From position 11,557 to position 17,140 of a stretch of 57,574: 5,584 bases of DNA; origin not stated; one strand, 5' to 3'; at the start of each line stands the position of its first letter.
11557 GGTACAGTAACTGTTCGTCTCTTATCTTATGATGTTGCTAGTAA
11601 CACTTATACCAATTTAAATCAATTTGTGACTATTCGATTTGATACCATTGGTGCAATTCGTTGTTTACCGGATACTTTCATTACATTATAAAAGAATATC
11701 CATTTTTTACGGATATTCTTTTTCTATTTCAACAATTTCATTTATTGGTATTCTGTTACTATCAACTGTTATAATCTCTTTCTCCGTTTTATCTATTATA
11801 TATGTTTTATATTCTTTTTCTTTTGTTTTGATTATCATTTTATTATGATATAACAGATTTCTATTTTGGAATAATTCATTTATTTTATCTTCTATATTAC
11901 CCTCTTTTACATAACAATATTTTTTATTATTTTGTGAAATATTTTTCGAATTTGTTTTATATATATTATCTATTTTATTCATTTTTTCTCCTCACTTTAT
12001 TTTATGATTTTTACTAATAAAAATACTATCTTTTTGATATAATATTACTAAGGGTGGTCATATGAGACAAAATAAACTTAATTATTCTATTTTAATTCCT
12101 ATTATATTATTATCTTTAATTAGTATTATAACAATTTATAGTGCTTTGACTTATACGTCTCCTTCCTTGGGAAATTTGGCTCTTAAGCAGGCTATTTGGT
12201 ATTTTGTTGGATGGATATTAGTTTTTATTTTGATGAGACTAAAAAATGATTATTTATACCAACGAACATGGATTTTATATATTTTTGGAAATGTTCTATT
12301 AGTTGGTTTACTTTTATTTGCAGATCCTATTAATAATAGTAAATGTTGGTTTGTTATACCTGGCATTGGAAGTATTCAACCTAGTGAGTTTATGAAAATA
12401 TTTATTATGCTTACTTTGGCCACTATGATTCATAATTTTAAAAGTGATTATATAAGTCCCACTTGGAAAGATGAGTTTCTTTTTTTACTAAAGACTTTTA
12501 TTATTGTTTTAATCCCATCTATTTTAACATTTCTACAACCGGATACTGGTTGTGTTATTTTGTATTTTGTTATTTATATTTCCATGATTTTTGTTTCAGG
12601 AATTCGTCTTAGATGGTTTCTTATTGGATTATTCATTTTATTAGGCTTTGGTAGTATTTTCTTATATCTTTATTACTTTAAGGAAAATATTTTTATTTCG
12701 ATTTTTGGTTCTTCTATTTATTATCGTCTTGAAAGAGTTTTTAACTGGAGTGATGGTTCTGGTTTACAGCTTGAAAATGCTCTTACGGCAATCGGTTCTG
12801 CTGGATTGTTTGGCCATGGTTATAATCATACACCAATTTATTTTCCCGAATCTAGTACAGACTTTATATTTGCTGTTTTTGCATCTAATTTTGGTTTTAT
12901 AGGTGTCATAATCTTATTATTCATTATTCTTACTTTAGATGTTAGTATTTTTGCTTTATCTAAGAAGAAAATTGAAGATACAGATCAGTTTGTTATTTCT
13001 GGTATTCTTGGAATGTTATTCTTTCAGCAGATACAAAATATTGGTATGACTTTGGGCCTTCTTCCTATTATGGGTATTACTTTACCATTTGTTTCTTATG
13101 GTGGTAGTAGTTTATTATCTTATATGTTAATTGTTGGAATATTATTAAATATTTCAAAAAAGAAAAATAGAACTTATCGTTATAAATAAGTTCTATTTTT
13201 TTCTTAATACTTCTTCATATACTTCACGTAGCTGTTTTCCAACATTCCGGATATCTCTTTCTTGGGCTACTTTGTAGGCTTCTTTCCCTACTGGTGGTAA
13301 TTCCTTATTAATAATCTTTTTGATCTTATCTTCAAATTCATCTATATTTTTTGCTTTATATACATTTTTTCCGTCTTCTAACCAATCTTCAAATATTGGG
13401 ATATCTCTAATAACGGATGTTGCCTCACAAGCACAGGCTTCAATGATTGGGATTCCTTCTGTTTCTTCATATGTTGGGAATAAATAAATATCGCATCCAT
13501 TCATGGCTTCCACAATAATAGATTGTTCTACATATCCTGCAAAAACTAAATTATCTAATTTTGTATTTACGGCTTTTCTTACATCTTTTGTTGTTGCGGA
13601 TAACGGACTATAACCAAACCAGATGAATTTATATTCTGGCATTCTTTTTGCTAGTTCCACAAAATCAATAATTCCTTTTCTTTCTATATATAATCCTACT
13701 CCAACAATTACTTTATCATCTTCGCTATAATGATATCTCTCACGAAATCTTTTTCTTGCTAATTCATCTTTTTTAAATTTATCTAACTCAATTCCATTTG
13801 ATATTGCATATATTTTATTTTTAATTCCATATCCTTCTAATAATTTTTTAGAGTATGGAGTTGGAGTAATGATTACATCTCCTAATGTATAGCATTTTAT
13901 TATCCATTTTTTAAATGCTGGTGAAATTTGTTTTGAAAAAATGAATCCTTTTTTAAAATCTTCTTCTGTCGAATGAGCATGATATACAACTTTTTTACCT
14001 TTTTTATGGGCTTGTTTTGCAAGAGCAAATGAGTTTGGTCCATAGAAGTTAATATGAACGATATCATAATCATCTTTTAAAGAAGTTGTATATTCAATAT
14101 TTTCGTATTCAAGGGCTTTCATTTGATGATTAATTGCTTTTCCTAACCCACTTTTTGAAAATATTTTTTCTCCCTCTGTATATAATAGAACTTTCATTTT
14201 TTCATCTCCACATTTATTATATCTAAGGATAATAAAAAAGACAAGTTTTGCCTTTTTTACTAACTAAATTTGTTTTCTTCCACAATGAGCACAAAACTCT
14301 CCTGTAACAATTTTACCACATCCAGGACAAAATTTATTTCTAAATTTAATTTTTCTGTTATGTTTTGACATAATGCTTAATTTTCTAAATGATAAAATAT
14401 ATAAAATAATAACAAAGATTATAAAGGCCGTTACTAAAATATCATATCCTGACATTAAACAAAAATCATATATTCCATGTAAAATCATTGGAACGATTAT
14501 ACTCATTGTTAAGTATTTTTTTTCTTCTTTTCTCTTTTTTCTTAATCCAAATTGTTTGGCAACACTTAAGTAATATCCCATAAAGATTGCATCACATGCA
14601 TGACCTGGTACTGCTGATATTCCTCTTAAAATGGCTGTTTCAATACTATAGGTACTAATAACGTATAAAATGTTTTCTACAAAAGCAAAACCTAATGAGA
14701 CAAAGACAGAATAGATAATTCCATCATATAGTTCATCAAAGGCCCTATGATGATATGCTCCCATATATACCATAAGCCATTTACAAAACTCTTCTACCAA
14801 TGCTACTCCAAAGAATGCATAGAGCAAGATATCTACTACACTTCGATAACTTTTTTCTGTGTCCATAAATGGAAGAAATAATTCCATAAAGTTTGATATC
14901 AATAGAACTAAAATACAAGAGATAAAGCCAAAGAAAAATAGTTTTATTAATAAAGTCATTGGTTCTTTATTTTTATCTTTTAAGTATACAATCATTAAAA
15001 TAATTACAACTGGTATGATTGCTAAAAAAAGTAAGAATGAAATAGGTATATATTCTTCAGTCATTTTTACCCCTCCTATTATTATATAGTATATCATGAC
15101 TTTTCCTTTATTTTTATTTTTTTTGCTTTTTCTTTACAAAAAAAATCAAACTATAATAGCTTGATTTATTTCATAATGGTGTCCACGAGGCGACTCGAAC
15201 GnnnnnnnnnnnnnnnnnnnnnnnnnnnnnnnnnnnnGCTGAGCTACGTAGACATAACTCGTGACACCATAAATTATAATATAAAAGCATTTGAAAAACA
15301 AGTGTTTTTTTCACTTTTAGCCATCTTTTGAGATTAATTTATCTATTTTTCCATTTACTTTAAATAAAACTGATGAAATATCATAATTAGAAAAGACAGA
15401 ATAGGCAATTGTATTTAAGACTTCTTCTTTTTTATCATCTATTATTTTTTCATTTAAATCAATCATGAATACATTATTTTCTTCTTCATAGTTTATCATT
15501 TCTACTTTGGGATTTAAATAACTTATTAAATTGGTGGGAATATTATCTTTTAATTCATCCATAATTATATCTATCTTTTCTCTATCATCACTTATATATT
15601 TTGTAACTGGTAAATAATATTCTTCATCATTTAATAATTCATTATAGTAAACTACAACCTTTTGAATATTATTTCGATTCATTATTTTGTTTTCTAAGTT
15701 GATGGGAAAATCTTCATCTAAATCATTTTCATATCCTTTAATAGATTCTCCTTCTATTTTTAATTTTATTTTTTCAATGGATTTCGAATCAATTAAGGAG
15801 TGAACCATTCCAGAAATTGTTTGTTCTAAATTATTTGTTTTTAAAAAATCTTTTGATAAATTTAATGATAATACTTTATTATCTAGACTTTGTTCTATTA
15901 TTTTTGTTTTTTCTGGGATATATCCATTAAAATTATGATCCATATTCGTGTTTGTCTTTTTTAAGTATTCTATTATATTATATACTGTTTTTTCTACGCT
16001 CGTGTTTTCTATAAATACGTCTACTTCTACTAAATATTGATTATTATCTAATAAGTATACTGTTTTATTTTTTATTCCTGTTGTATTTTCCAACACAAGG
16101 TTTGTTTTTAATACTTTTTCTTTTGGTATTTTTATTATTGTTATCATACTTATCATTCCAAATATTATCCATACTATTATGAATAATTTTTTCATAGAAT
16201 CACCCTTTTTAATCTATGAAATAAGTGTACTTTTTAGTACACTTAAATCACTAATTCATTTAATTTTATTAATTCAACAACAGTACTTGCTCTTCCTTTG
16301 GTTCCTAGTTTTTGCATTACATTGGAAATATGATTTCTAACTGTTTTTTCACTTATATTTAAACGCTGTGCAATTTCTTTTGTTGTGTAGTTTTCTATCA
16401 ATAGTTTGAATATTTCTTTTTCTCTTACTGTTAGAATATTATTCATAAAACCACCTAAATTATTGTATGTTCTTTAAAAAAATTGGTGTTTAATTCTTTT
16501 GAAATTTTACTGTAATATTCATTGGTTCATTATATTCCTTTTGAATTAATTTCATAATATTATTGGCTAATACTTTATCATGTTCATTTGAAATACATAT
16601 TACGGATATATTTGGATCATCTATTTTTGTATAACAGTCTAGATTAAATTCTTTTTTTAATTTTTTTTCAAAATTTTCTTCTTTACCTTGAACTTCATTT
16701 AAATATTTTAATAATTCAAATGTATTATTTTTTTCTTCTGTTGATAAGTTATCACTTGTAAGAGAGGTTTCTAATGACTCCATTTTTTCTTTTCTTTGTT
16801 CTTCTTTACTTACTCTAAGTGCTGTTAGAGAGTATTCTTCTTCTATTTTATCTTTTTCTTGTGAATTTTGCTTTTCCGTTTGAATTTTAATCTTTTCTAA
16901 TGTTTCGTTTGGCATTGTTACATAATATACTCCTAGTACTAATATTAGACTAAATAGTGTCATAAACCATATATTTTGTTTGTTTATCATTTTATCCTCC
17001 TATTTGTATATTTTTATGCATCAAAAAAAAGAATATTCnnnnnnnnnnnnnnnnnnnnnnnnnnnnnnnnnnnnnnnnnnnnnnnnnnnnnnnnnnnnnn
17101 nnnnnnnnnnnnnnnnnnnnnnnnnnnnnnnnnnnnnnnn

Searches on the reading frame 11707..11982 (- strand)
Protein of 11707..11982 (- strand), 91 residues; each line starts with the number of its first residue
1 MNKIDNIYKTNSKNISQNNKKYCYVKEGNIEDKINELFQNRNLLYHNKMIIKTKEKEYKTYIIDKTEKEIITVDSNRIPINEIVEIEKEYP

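Call 10: search_protein_families(library=pfam, proteins=[window:11707-11982:-], max_evalue=0.01)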
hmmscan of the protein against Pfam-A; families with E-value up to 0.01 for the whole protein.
window:11707-11982:- (91 aa): 1 family
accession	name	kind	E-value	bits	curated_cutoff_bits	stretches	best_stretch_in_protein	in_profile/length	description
PF14153.11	Spore_coat_CotO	-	0.0017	18.9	35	1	24-86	110-177/182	Spore coat protein CotO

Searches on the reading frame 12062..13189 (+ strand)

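Call 10: search_protein_families(library=pfam, proteins=[window:12062-13189:+], max_evalue=0.01)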
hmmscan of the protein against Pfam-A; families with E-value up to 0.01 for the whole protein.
window:12062-13189:+ (375 aa): 1 family
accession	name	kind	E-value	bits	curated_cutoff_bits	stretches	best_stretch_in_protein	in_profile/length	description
PF01098.24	FTSW_RODA_SPOVE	-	1.8e-69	234.8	26.4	1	11-369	5-355/356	Cell cycle protein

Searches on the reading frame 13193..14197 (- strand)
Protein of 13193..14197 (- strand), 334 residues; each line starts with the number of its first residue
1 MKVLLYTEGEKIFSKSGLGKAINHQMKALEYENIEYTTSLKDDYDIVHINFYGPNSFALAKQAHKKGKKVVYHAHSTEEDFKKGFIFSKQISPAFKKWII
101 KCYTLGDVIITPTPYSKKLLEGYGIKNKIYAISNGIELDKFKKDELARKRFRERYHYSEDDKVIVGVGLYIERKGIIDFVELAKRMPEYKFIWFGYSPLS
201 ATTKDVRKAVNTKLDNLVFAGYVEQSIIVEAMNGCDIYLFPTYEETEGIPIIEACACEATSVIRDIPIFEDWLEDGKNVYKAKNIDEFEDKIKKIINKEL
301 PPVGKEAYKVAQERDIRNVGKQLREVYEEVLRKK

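Call 10: search_protein_families(library=pfam, proteins=[window:13193-14197:-], max_evalue=0.01)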
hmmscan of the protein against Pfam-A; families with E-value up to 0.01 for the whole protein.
window:13193-14197:- (334 aa): 5 families
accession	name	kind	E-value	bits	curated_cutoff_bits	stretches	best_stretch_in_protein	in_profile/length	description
PF00534.26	Glycos_transf_1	-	8.8e-19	68.1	26.4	1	149-299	3-159/172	Glycosyl transferases group 1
PF13439.12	Glyco_transf_4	-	8.1e-17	62.2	28.5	1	42-139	71-169/170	Glycosyltransferase Family 4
PF13692.12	Glyco_trans_1_4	-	7.4e-14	52.6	27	1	162-297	2-141/142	Glycosyl transferases group 1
PF13524.12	Glyco_trans_1_2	-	1.9e-05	25.1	25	1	178-297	4-113/144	Glycosyl transferase-like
PF13579.12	Glyco_trans_4_4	-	0.00012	22.9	29.7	1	42-135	70-158/158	Glycosyl transferase 4-like domain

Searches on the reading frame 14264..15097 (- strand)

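Call 10: search_protein_families(library=pfam, proteins=[window:14264-15097:-], max_evalue=0.01)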
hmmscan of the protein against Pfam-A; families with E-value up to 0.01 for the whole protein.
window:14264-15097:- (277 aa): 2 families
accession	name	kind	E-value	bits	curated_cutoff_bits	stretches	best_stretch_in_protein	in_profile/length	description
PF13367.11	PrsW-protease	-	1.8e-40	139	23.5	1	45-232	1-193/196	PrsW family intramembrane metalloprotease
PF12773.13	DZR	-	0.002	18.7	27.3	1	249-275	7-33/45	Double zinc ribbon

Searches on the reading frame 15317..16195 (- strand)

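Call 9: search_protein_families(library=pfam, proteins=[window:15317-16195:-], max_evalue=0.01)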
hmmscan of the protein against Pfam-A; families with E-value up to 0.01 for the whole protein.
window:15317-16195:- (292 aa): 2 families
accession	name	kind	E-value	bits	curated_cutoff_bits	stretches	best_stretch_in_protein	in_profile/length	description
PF10646.14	Germane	-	4.9e-17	63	23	2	45-152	1-116/117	Sporulation and spore germination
PF14849.12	YidC_periplas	-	0.0054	17.1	24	1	29-83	88-142/283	YidC periplasmic domain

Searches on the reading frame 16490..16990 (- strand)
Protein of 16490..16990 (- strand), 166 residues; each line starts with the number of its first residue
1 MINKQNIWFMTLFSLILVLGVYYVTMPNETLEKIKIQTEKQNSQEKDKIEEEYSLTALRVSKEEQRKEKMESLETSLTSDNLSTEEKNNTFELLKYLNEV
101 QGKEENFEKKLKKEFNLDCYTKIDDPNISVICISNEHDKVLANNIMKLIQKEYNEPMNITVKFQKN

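Call 9: search_protein_families(library=pfam, proteins=[window:16490-16990:-], max_evalue=0.01)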
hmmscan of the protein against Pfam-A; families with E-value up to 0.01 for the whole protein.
window:16490-16990:- (166 aa): 1 family
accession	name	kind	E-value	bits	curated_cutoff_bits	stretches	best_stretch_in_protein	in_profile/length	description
PF12685.13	SpoIIIAH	-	1.5e-12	48.3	30.6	1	42-160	71-190/191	SpoIIIAH-like protein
